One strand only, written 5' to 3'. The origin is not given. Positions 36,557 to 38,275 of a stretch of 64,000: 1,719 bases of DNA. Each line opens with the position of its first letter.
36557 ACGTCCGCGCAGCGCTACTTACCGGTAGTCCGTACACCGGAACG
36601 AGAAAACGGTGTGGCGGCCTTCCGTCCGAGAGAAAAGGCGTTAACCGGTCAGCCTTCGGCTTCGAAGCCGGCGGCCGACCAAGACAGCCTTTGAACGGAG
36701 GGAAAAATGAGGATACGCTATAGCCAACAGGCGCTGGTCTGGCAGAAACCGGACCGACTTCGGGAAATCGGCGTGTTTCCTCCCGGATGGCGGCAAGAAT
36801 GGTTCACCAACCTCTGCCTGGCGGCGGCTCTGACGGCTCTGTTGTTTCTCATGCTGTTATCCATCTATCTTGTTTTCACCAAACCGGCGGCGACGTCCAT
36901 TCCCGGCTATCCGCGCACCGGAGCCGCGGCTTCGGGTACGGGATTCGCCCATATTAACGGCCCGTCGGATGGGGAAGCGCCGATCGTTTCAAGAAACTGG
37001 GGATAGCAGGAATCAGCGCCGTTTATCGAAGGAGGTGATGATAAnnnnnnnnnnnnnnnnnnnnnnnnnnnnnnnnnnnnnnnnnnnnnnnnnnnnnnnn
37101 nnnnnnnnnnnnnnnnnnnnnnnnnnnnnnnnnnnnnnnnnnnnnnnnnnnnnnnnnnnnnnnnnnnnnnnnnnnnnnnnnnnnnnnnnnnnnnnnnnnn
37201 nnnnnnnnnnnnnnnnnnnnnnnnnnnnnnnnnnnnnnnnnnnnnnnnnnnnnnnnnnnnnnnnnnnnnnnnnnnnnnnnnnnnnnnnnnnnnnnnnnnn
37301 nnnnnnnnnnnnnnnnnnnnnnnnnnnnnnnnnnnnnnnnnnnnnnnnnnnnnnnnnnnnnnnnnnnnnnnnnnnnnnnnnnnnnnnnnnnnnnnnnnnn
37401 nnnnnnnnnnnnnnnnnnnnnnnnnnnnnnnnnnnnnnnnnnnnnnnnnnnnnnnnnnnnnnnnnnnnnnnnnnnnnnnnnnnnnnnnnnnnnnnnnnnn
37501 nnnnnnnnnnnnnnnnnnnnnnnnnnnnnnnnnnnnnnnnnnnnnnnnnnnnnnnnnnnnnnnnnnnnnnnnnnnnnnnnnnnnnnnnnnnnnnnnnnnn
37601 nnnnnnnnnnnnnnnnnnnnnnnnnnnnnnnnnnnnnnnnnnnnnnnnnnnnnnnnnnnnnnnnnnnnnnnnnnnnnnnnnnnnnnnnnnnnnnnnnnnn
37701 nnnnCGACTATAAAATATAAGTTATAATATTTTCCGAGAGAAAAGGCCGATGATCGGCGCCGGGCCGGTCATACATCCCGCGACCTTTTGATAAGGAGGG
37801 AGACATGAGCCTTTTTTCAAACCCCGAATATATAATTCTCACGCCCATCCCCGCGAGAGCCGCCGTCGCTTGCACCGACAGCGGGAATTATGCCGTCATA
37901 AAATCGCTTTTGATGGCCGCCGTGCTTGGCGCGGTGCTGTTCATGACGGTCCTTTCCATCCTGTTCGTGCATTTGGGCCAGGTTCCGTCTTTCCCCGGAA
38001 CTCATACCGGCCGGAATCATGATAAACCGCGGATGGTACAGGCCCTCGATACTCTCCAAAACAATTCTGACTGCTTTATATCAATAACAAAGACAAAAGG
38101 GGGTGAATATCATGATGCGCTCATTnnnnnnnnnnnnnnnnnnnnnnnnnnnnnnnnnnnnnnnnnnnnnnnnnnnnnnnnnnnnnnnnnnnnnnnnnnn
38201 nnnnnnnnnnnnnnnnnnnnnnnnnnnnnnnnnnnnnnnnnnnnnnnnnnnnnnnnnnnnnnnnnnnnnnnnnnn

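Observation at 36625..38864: Two homologous leader + single-TM microprotein modules gate the extra exbD3 and tonB2 copies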

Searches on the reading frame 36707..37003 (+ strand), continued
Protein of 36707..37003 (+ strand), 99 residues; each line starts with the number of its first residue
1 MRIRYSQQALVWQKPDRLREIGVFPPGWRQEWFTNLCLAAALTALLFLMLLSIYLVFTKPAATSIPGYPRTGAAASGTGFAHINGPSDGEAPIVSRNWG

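Call 68: predict_structure(alignment_id=A5)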
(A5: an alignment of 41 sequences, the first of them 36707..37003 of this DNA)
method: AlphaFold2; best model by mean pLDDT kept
length: 99 residues; sequences in the alignment: 41
mean_pLDDT: 71.6   pTM: 0.38
mean pLDDT of the five models: 71.6, 70.4, 68.4, 68.3, 68.1
residues with pLDDT >= 90: 25; 70-90: 10; 50-70: 64; < 50: 0
segments of 3 or more residues with pLDDT < 50: none
pLDDT, mean of each block of 10 residues (from residue 1): 69 64 69 94 98 87 59 55 58 62
secondary structure, 60 per line:
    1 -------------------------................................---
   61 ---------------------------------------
elements in order: H26-57

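Call 71: find_encoding_contigs(protein=P0002, flank=5000, max_places=3)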
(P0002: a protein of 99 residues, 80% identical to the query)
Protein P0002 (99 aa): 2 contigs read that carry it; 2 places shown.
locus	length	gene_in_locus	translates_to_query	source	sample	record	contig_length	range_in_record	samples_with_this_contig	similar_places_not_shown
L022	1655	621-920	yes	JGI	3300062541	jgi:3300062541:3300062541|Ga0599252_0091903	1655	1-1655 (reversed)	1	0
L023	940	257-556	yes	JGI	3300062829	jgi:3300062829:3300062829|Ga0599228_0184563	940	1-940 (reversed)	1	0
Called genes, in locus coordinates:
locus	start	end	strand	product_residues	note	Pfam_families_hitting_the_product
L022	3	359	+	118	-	?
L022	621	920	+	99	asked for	-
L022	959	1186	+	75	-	PF02472:ExbD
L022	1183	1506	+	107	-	-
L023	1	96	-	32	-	?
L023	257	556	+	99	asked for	-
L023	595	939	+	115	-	?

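Call 75: search_protein_families(library=pfam, alignment_id=A5, max_evalue=1)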
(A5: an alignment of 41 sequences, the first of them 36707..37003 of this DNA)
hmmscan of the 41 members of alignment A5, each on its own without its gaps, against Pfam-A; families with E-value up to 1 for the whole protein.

A. member 1, window:36707-37003:+ (99 aa): 0 families

B. families by the number of members that match (of 41 scanned): 25 families
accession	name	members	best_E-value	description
PF05814.16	Ac76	14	0.0018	Orf76 (Ac76)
PF06653.16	Claudin_3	4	0.0087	Tight junction protein, Claudin-like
PF10502.14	Peptidase_S26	2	0.0057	Signal peptidase, peptidase S26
PF21976.1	SMIM43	2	0.0077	Small integral membrane protein 43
PF10186.14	ATG14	2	0.017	Vacuolar sorting 38 and autophagy-related subunit 14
PF13755.11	Sensor_TM1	2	0.038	Sensor N-terminal transmembrane domain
PF10643.14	Cytochrome-c551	1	0.018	Photosystem P840 reaction-centre cytochrome c-551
PF00895.25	ATP-synt_8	1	0.024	ATP synthase protein 8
PF07667.16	DUF1600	1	0.027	Protein of unknown function (DUF1600)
PF16492.10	Cadherin_C_2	1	0.029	Cadherin cytoplasmic C-terminal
PF06143.16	Baculo_11_kDa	1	0.054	Baculovirus 11 kDa family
PF10961.13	SelK_SelG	1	0.054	Selenoprotein SelK_SelG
PF17524.7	CnrY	1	0.067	Anti-sigma factor CnrY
PF11992.13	TgpA_N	1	0.068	TgpA N-terminal domain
PF13392.12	HNH_3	1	0.086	HNH endonuclease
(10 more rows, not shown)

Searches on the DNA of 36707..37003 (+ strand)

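Call 97: search_rna_families(sources=[L006, L007, L008, L012, L017, L020], threshold=evalue, max_evalue=1)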
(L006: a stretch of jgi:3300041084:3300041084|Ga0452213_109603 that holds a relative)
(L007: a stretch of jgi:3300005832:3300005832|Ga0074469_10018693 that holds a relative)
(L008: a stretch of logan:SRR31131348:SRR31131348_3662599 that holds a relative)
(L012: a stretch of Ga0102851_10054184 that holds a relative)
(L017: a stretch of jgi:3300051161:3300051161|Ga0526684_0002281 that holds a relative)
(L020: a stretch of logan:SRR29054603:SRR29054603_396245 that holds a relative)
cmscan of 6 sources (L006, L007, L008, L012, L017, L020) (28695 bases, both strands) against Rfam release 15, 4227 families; matches with E-value up to 1: 0.
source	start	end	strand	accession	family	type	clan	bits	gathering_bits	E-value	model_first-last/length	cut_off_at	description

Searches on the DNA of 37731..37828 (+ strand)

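Call 58: build_rna_model(alignment_id=A7)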
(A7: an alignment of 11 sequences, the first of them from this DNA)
Model R1 built from alignment A7 (11 sequences, 111 columns); structure: RNAalifold consensus.
model positions 105; base pairs 19; branch points 1; effective number of sequences 2.52; information 0.59 bits per position. Calibrated on 0.2 Mb of random sequence (short: E-values are rough).
structure used (alignment columns):
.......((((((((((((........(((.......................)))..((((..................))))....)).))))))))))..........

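Call 59: search_with_rna_model(model_id=R1, sources=[window, L004, L005, L006, L007, L008, L009, L010, L012, L013, L015, L017, L020, L021], max_evalue=10)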
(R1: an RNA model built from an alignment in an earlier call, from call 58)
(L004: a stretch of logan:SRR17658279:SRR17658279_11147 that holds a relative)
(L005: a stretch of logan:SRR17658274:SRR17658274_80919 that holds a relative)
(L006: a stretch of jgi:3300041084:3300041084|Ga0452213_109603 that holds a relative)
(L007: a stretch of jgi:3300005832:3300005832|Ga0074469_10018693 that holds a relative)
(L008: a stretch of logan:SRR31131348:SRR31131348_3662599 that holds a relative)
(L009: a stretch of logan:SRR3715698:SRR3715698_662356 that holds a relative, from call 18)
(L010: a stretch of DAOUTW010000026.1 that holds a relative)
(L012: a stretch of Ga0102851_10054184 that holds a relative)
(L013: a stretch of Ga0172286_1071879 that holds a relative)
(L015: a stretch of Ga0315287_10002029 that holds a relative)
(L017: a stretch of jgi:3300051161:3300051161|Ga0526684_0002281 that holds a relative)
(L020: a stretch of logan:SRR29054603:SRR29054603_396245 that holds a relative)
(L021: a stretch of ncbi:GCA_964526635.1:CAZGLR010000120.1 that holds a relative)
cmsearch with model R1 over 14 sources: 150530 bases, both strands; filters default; matches with E-value up to 10: 23.
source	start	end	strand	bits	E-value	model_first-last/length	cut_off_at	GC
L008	1856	1957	+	101.7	4.4e-24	1-105/105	no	0.51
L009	327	431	+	98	4e-23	1-105/105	no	0.45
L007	1376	1477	+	97.2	6.6e-23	1-105/105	no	0.51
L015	5375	5480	+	94.7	3e-22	1-105/105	no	0.53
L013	1860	1965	+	93.5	6e-22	1-105/105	no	0.51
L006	2010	2112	+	89.4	7.1e-21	1-105/105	no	0.49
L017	1671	1774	+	86.4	4.2e-20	1-105/105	no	0.54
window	37731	37828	+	83.7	2.1e-19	1-105/105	no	0.54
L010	10399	10508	+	82.7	4e-19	1-105/105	no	0.53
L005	2651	2751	+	80.9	1.2e-18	1-105/105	no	0.52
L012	1897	1999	+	75.3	3.3e-17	1-105/105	no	0.51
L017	1198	1304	+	30.5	1.5e-05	1-105/105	no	0.58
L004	8225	8260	+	20.5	0.0059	1-37/105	3'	0.5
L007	966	1059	+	17.3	0.04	1-105/105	no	0.54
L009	324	428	-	15.6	0.11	1-105/105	no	0.44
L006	2007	2109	-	14.8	0.19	1-105/105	no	0.5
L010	17890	17989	-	12.4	0.78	1-105/105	no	0.39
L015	5372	5477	-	12.2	0.85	1-105/105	no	0.52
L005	2648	2748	-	12.1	0.94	1-105/105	no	0.52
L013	1857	1962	-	11.3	1.5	1-105/105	no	0.5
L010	7922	7999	-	11.1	1.6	1-105/105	no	0.41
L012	1427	1526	+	10.9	1.9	1-105/105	no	0.47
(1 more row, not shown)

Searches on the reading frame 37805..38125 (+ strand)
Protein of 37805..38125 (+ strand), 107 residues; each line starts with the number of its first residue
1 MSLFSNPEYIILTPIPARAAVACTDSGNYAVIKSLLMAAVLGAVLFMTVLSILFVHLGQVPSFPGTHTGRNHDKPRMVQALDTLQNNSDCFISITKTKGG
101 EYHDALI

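Call 6: search_protein_families(library=pfam, proteins=[window:37805-38125:+], max_evalue=1)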
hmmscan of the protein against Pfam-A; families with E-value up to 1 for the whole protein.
window:37805-38125:+ (107 aa): 0 families

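Call 10: find_encoding_contigs(protein=window:37805-38125:+, flank=10000, max_places=10)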
Protein window:37805-38125:+ (107 aa): 1 contig read that carries it; 1 place shown.
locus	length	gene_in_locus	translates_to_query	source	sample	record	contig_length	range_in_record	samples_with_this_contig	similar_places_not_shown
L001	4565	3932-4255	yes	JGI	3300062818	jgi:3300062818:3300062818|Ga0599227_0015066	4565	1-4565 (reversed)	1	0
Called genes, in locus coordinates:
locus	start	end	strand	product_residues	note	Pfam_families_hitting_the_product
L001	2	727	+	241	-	PF01618:MotA_ExbB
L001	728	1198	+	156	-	PF02472:ExbD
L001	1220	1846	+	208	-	PF02472:ExbD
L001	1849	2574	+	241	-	PF03544:TonB_C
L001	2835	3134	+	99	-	-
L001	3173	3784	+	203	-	PF02472:ExbD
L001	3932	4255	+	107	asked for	-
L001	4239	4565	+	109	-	?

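Call 12: find_homologous_proteins(query=window:37805-38125:+, max_evalue=10)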
Query window:37805-38125:+ (107 aa): 2 proteins with E <= 10 among 9 candidates.
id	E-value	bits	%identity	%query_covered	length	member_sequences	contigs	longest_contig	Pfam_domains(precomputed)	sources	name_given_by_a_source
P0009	7.1e-64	230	99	100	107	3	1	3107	-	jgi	jgi:hypothetical protein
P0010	6.1e-17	80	46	98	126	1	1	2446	-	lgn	-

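Call 18: find_encoding_contigs(protein=P0010, flank=10000, max_places=4)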
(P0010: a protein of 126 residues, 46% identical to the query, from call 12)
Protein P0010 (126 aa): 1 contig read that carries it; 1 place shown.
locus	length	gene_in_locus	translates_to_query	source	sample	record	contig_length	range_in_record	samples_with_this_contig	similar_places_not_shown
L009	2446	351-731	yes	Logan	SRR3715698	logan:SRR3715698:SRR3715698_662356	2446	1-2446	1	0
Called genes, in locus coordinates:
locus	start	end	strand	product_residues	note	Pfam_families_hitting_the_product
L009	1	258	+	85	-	?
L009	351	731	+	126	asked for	-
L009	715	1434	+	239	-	PF03544:TonB_C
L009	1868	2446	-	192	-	?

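Call 66: search_protein_families(library=ncbifam, proteins=[window:37805-38125:+], max_evalue=1)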
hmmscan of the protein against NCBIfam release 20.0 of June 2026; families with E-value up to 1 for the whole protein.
window:37805-38125:+ (107 aa): 0 families

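Call 76: find_homologous_proteins(query=A6, max_evalue=0.01)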
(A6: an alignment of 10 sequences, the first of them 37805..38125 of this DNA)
Query A6 (10 sequences) (107 aa, profile of the alignment): 10 proteins with E <= 0.01 among 2572 candidates.
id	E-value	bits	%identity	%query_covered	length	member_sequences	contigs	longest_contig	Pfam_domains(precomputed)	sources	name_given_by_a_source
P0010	5.1e-39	151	46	98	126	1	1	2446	-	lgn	-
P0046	2.1e-37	145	36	97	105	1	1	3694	-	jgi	-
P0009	2.4e-35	139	99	100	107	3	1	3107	-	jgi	jgi:hypothetical protein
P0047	4.8e-23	99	50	21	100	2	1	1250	-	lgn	-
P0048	5.8e-23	99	32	36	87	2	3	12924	-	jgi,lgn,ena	-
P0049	4.5e-21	93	-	-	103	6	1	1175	-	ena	-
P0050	5.9e-18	83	32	64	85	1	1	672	-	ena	-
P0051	3.4e-15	74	31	33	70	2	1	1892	-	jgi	jgi:hypothetical protein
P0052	3.2e-14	71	24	55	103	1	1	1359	-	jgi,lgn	jgi:hypothetical protein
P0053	1.8e-12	65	23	50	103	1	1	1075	-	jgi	jgi:hypothetical protein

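Call 100: predict_structure(alignment_id=A10)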
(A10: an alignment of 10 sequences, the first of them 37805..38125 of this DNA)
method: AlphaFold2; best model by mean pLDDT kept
length: 107 residues; sequences in the alignment: 10
mean_pLDDT: 58.8   pTM: 0.27
mean pLDDT of the five models: 58.8, 58.7, 58.6, 55.6, 55.0
residues with pLDDT >= 90: 14; 70-90: 13; 50-70: 28; < 50: 52
segments of 3 or more residues with pLDDT < 50: 18-22, 65-72, 77-82, 84-107
pLDDT, mean of each block of 10 residues (from residue 1): 51 50 58 89 93 74 48 48 48 41 41
secondary structure, 60 per line:
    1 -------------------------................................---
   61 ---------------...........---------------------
elements in order: H26-57 H76-86
